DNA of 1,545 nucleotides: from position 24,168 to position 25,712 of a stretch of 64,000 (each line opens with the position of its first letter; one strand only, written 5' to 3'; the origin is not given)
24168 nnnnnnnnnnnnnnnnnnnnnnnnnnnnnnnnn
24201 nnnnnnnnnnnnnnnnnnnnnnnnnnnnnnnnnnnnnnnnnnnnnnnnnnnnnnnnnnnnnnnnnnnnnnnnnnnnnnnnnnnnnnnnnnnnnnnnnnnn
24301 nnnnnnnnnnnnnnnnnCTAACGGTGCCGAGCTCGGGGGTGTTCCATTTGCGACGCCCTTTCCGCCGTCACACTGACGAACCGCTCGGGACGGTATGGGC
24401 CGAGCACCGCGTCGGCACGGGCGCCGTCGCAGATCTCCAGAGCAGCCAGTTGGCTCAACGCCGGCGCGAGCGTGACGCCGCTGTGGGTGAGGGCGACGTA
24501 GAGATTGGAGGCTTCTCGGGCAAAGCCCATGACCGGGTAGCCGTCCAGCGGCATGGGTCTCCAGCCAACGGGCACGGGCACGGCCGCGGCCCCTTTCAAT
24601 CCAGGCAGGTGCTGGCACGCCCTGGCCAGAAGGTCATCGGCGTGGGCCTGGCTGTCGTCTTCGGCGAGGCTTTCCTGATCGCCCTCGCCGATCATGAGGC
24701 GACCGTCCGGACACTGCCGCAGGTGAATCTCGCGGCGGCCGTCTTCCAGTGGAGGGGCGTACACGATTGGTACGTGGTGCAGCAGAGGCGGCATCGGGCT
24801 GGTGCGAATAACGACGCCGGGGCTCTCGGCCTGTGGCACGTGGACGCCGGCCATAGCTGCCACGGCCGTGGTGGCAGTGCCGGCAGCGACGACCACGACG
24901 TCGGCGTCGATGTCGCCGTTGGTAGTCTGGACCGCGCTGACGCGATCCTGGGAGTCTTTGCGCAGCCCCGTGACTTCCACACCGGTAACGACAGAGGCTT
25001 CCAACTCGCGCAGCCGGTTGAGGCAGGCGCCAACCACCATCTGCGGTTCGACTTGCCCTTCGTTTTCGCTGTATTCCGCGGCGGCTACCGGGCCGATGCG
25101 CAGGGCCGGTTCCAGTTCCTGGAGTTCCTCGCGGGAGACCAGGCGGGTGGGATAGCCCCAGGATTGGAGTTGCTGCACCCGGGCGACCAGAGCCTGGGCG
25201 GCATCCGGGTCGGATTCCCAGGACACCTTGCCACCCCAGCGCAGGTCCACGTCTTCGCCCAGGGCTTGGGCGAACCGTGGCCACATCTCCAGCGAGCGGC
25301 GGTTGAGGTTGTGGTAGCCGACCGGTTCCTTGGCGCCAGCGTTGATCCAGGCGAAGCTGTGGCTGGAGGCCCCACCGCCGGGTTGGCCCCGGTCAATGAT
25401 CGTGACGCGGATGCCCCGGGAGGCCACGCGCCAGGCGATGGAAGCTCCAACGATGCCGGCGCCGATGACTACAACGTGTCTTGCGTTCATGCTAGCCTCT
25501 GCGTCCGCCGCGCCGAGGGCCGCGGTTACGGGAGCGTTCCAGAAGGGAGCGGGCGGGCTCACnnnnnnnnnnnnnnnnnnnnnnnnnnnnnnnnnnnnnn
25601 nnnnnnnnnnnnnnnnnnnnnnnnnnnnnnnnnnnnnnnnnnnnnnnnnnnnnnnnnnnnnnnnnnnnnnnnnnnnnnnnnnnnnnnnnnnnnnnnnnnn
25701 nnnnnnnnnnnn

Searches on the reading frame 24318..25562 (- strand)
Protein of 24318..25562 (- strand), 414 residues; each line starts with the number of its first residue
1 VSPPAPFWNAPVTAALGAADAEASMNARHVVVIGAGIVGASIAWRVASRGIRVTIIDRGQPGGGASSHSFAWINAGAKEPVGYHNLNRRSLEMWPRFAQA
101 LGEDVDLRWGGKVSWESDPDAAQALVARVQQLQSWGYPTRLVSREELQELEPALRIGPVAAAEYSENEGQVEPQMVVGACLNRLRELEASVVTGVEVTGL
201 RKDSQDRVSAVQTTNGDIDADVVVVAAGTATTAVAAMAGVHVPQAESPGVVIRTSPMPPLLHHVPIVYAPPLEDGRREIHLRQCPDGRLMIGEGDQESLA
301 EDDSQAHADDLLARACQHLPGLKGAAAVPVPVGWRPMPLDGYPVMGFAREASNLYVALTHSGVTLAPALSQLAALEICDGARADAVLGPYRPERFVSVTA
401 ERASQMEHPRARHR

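Call 12: search_protein_families(library=pfam, proteins=[window:24318-25562:-], max_evalue=0.01)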
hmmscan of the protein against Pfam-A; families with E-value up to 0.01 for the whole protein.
window:24318-25562:- (414 aa): 12 families
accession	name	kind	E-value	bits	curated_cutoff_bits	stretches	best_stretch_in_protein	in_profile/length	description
PF01266.30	DAO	-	7.4e-67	226.8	27.9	1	29-374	1-351/353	FAD dependent oxidoreductase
PF00890.30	FAD_binding_2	-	1.3e-08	34.9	20.4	1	29-246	1-220/414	FAD binding domain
PF13450.12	NAD_binding_8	-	4.3e-08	33.8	21.9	1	32-88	1-54/68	NAD(P)-binding Rossmann-like domain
PF07992.20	Pyr_redox_2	-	1.4e-07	31.7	26.1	1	26-59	141-174/291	Pyridine nucleotide-disulphide oxidoreductase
PF03486.20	HI0933_like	-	5.2e-07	29.8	50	0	174-253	109-188/244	HI0933-like protein Rossmann domain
PF00070.33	Pyr_redox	-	2.2e-05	25.3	22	0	29-59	1-31/82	Pyridine nucleotide-disulphide oxidoreductase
PF13738.12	Pyr_redox_3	-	3.5e-05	23.6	30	0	24-75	161-212/305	Pyridine nucleotide-disulphide oxidoreductase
PF12831.13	FAD_oxidored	-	0.00017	21.5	27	1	30-241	2-156/416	FAD dependent oxidoreductase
PF02737.24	3HCDH_N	-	0.00021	21.7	22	1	29-59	1-31/180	3-hydroxyacyl-CoA dehydrogenase, NAD binding domain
PF13454.12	NAD_binding_9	-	0.0011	19.4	21.8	0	31-75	1-53/155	FAD-NAD(P)-binding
PF01494.25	FAD_binding_3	-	0.0052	16.5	22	0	29-58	3-32/349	FAD binding domain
PF05834.18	Lycopene_cycl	-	0.0056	16.2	23.4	0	30-60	2-34/380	Lycopene cyclase protein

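Call 21: find_homologous_proteins(query=window:24318-25562:-, max_evalue=1e-30)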
Query window:24318-25562:- (414 aa): 2145 proteins with E <= 1e-30 among 8000 candidates; the best 120 are listed.
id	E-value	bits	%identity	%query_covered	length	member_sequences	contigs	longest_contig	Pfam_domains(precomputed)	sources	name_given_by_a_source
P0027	9.3e-256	866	100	94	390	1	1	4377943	PF01266.31,PF13450.13,PF00890.31,PF07992.21,PF03486.21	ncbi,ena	-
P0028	7.8e-227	771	88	94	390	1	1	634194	PF01266.31,PF13450.13,PF00890.31,PF07992.21,PF00070.34,PF13738.13,PF03486.21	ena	-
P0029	2.7e-226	769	88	93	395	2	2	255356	PF01266.31,PF13450.13,PF00890.31,PF07992.21,PF00070.34,PF03486.21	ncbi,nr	ncbi:MAG: FAD-dependent oxidoreductase [Chloroflexota bacterium]|nr:FAD-dependent oxidoreductase [Ch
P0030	5.5e-226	768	89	93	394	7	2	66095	PF01266.31,PF13450.13,PF07992.21,PF03486.21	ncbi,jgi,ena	-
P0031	1.3e-225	767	88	94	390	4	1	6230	PF01266.31,PF13450.13,PF00890.31,PF07992.21,PF03486.21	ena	-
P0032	2.0e-225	767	89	93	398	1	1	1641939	PF01266.31,PF13450.13,PF00890.31,PF07992.21,PF13738.13,PF03486.21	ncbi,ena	-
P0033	1.1e-224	764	87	94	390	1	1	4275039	PF01266.31,PF13450.13,PF00890.31,PF07992.21,PF00070.34,PF03486.21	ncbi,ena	-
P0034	1.7e-224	764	86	94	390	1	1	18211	PF01266.31,PF13450.13,PF07992.21,PF00070.34,PF03486.21,PF13454.13,PF12831.14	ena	-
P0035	1.8e-224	763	88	94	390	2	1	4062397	PF01266.31,PF13450.13,PF00890.31,PF07992.21,PF00070.34,PF03486.21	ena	-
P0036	5.3e-224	762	86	94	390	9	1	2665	PF01266.31,PF13450.13,PF07992.21,PF03486.21,PF02737.25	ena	-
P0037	7.5e-224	761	87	94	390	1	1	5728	PF01266.31,PF13450.13,PF00890.31,PF07992.21,PF03486.21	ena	-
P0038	8.7e-224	761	87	94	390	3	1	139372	PF01266.31,PF13450.13,PF00890.31,PF07992.21,PF00070.34,PF13738.13,PF03486.21,PF02737.25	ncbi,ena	-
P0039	3.4e-223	759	86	95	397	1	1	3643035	PF01266.31,PF13450.13,PF07992.21,PF00070.34,PF03486.21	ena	-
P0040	4.6e-223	759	87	94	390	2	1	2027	PF01266.31,PF13450.13,PF00890.31,PF07992.21,PF03486.21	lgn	-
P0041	5.0e-223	759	87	93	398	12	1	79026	PF01266.31,PF13450.13,PF00890.31,PF07992.21,PF00070.34,PF03486.21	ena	-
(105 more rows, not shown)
